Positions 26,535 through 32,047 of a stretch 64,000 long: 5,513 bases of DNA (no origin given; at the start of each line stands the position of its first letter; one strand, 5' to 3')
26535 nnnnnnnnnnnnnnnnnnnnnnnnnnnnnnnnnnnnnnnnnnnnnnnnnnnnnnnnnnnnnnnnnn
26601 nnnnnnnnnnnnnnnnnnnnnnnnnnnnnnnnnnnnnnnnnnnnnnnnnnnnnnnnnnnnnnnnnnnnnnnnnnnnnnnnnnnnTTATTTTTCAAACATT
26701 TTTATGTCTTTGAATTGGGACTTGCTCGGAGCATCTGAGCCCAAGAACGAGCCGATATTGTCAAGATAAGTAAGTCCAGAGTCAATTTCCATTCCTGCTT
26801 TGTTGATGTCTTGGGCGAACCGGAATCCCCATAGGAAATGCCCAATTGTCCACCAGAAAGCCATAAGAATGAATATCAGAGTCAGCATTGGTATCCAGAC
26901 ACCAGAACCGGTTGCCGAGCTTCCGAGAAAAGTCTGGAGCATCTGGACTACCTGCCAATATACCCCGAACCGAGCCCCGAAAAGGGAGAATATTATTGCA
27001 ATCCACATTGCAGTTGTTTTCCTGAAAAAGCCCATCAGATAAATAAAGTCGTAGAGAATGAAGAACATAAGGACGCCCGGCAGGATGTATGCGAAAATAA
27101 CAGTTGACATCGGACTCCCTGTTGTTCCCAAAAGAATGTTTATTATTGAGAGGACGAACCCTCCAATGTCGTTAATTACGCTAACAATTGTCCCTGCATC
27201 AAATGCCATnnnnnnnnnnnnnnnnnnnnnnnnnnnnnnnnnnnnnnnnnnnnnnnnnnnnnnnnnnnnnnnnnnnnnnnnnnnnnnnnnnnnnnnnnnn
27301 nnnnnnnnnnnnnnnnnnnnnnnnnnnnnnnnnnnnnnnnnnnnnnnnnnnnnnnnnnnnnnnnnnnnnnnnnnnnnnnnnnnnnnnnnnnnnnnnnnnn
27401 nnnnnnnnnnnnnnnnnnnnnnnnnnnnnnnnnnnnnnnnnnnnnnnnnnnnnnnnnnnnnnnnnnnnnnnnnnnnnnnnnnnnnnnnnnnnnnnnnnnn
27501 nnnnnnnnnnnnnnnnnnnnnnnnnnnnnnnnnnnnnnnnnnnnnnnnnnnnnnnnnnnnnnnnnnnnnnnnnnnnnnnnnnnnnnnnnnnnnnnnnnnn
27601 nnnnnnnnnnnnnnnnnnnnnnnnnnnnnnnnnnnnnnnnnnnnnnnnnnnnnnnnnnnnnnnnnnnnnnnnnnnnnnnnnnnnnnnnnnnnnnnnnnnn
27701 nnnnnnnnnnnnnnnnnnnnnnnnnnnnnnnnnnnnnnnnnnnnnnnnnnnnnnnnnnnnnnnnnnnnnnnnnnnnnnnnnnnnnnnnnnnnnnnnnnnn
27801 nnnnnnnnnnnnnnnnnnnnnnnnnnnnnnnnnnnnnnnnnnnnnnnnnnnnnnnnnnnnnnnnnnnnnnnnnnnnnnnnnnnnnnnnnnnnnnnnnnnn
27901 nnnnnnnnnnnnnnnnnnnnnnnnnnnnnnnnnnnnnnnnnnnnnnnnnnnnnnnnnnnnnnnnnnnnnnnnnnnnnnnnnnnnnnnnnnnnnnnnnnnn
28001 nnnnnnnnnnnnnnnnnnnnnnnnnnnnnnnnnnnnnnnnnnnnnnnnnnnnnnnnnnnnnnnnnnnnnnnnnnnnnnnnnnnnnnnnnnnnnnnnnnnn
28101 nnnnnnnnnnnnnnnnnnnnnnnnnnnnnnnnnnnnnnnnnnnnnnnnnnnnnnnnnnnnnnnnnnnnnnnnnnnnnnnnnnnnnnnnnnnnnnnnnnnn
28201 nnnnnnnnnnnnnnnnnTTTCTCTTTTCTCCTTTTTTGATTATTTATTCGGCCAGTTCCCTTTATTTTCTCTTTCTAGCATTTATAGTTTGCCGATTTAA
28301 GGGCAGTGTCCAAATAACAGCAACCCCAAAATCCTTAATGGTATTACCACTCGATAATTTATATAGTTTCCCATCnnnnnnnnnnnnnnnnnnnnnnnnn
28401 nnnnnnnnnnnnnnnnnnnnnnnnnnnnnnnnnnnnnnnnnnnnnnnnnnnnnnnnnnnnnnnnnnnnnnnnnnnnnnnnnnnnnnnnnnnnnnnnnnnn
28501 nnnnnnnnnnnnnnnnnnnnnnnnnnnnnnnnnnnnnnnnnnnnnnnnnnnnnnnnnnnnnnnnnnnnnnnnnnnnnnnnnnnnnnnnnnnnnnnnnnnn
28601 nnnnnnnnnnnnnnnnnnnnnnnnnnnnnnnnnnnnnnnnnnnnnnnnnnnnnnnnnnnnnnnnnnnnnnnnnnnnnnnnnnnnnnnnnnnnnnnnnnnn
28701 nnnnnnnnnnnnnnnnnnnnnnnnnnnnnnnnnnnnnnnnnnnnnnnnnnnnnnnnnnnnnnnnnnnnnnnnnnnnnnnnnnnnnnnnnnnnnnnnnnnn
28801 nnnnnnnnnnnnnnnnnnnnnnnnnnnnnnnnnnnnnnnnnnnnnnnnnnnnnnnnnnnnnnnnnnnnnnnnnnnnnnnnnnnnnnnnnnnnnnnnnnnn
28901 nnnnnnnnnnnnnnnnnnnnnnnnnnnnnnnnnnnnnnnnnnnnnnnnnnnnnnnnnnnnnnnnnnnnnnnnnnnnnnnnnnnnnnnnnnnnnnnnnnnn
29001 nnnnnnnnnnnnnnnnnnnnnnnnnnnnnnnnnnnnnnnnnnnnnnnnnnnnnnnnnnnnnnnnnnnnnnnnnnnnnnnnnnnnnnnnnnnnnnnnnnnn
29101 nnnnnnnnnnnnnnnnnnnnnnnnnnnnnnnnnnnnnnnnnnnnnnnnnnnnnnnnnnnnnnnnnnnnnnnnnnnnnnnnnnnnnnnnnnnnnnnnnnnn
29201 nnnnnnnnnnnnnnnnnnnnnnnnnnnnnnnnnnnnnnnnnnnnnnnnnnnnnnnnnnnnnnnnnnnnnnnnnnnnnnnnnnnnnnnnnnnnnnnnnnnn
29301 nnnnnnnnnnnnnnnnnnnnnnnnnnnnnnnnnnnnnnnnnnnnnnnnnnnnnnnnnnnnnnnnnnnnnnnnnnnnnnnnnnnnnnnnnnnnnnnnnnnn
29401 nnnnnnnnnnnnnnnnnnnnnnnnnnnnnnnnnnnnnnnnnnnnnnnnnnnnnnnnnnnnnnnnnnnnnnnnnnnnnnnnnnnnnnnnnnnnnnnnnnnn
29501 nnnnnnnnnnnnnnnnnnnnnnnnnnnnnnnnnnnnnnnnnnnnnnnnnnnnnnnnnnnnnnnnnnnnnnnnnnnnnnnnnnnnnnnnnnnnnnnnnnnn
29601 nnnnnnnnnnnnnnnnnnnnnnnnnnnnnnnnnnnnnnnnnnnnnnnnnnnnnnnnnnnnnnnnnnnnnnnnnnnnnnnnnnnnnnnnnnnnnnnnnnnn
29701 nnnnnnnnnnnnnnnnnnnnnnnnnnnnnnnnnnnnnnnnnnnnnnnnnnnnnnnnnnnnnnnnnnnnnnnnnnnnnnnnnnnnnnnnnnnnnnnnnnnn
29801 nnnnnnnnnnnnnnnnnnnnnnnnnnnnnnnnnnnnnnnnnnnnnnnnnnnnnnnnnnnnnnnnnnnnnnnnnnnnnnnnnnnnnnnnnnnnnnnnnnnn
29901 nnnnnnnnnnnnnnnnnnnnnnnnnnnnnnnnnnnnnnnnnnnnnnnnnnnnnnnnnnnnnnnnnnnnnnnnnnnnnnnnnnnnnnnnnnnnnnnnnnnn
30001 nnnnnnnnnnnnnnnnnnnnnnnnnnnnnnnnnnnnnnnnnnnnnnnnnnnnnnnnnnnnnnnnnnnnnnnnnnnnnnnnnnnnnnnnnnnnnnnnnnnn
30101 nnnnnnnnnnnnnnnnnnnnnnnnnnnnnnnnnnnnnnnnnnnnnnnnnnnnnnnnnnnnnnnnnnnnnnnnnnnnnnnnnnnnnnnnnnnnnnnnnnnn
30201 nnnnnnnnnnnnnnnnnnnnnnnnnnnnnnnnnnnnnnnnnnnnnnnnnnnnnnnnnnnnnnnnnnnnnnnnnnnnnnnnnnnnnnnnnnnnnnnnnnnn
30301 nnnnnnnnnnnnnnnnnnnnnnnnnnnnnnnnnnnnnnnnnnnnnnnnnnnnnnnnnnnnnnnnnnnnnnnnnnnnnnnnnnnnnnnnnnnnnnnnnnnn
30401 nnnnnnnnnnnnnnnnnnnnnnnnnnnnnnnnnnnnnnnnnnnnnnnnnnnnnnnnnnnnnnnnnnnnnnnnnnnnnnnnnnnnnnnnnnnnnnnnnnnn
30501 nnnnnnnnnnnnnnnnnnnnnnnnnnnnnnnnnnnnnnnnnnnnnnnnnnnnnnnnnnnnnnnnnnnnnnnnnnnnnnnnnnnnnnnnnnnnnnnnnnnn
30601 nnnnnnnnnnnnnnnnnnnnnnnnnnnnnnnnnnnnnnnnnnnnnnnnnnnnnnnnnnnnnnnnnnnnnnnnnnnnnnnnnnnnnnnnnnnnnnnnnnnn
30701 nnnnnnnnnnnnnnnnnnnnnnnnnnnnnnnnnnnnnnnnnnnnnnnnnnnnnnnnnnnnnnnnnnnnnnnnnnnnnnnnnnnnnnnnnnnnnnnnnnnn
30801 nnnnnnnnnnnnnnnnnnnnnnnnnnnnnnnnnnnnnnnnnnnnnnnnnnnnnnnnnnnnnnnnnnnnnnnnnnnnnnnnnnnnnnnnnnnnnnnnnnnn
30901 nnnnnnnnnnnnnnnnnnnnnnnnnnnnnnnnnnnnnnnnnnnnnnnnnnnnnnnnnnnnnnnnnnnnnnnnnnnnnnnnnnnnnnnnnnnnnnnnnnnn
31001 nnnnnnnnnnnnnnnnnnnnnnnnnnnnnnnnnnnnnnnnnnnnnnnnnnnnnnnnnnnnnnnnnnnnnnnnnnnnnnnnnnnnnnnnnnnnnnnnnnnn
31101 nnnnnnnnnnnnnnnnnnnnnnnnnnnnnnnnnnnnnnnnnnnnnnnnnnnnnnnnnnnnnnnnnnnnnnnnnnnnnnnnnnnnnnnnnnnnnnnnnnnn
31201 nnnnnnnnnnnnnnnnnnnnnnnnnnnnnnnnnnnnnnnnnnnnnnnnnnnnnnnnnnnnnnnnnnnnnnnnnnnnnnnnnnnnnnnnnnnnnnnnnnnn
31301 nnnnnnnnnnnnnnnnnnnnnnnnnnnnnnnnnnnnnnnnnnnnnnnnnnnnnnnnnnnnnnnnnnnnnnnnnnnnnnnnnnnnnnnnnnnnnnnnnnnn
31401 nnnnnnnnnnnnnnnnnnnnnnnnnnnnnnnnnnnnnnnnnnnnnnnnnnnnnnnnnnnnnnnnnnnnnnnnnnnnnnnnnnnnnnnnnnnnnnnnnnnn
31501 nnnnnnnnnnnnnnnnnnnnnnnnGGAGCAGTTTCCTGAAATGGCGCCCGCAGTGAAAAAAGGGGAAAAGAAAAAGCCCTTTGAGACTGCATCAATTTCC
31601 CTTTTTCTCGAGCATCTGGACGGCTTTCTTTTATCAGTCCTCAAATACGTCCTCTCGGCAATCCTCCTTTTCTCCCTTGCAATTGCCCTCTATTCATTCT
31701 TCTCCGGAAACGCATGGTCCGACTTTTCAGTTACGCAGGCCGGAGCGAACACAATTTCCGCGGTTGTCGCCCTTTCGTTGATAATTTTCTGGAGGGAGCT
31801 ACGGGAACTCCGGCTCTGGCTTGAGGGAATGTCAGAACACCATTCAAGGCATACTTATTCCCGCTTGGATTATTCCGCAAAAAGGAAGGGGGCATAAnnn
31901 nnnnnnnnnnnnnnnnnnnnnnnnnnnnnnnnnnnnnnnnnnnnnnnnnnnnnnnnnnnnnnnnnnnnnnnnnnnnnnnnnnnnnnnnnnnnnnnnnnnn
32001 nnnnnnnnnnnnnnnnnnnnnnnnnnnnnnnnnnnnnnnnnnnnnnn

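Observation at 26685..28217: Tandem triplicated 4-TM gene with homogenised core and diversified termini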

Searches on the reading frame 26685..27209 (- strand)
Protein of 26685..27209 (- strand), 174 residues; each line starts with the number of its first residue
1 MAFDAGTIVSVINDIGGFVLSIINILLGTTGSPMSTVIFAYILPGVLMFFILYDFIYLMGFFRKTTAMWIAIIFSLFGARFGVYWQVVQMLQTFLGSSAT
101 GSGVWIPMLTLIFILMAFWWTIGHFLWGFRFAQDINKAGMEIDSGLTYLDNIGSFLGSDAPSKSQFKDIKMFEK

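Call 9: search_protein_families(library=pfam, proteins=[window:26685-27209:-], max_evalue=0.1)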
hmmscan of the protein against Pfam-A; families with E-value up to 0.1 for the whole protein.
window:26685-27209:- (174 aa): 0 families

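Call 10: search_protein_families(library=ncbifam, proteins=[window:26685-27209:-], max_evalue=0.1)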
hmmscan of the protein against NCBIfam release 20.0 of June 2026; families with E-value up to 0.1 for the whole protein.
window:26685-27209:- (174 aa): 0 families

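Call 82: search_protein_families(library=phrogs, proteins=[window:26685-27209:-], max_evalue=0.01)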
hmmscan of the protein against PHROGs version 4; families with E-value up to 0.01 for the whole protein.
window:26685-27209:- (174 aa): 0 families

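Call 83: search_protein_families(library=padloc, proteins=[window:26685-27209:-], max_evalue=0.01)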
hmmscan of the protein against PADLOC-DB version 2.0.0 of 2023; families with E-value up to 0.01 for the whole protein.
window:26685-27209:- (174 aa): 0 families

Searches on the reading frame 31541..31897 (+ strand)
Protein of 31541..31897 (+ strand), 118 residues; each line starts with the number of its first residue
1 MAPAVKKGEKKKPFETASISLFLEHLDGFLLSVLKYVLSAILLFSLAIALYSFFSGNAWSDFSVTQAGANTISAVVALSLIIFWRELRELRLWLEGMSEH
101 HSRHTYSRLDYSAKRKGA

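Call 9: search_protein_families(library=pfam, proteins=[window:31541-31897:+], max_evalue=0.1)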
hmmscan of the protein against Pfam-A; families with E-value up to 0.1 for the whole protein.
window:31541-31897:+ (118 aa): 0 families

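Call 10: search_protein_families(library=ncbifam, proteins=[window:31541-31897:+], max_evalue=0.1)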
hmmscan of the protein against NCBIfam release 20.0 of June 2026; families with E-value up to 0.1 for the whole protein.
window:31541-31897:+ (118 aa): 2 families
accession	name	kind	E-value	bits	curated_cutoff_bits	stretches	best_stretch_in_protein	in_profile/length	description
NF007454.0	PRK10019.1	subfamily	0.047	12.9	195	1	68-105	89-128/283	nickel/cobalt efflux transporter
NF000282.2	RND_permease_1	subfamily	0.06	11.2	1250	1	9-80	422-487/1029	multidrug efflux RND transporter permease subunit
